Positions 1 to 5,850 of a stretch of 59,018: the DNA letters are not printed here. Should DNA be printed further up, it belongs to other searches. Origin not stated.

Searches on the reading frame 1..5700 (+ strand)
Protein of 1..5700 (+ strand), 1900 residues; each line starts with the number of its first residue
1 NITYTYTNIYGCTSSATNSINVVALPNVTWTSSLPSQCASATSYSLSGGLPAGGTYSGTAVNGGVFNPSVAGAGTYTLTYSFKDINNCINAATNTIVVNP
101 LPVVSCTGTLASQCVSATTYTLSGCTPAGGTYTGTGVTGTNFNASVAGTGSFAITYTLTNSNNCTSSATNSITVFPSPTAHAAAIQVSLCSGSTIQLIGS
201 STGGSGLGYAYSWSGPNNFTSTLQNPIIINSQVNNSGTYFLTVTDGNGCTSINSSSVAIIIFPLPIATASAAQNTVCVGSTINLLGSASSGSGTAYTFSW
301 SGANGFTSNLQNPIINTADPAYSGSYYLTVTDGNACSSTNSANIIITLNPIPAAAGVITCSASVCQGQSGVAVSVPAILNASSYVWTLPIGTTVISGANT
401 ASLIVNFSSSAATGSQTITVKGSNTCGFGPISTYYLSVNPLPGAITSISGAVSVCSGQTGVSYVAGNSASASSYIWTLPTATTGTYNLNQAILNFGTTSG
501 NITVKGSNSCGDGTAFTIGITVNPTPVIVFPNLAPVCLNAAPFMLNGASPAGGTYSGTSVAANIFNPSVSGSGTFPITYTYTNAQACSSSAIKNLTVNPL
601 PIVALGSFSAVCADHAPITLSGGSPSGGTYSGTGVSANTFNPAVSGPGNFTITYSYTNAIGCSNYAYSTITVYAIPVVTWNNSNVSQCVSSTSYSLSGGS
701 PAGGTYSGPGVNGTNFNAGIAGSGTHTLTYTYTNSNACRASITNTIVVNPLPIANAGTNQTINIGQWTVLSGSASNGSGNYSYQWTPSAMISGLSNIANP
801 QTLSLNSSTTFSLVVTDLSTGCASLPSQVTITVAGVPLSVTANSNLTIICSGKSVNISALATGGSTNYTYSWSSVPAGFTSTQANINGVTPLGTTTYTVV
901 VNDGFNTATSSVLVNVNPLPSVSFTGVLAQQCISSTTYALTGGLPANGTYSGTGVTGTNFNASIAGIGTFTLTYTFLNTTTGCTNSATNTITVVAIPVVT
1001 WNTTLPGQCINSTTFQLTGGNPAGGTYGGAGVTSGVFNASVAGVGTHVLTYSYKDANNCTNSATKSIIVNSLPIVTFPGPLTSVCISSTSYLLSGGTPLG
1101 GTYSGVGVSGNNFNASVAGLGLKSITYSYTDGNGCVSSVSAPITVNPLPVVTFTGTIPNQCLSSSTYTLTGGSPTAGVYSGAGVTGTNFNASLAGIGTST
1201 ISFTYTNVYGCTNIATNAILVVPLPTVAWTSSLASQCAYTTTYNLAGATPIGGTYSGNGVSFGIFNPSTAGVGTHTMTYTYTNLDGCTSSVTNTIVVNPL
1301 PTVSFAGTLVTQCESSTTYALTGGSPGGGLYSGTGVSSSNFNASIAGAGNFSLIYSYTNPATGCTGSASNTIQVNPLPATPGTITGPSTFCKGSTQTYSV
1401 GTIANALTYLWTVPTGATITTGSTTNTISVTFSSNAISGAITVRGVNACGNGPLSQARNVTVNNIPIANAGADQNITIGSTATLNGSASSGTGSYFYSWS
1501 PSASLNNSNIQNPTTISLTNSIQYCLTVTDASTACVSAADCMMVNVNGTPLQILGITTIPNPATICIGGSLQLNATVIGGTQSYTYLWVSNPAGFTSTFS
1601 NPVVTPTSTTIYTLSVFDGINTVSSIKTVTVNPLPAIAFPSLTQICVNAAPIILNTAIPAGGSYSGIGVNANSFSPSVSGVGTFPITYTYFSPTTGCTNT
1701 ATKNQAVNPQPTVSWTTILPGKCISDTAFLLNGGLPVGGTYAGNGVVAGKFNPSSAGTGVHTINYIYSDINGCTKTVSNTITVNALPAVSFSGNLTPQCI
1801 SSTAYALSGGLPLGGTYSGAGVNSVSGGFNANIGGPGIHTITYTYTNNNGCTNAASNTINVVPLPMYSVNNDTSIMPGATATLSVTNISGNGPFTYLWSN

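Call 4: search_protein_families(library=pfam, proteins=[window:1-5700:+], max_evalue=1)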
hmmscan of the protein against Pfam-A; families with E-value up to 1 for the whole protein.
window:1-5700:+ (1900 aa): 5 families
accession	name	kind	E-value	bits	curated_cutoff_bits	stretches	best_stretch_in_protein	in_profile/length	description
PF19408.5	PKD_6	-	4e-42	142.9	25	3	1378-1455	2-78/82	PKD-like domain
PF16403.11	Bact_surface_Ig-like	-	7.1e-07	29.6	27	0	1830-1861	40-71/71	Bacterial surface protein, Ig-like domain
PF13895.12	Ig_2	-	1.2e-05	25.8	27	2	265-345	2-78/79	Immunoglobulin domain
PF19081.6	Ig_7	-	0.00023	21.8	27.3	3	266-350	2-84/84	Ig-like domain CHU_C associated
PF23664.1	Ig_Pom152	-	0.011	16.5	27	0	136-172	20-56/106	Nucleoporin pom152-like, immunoglobulin-like domain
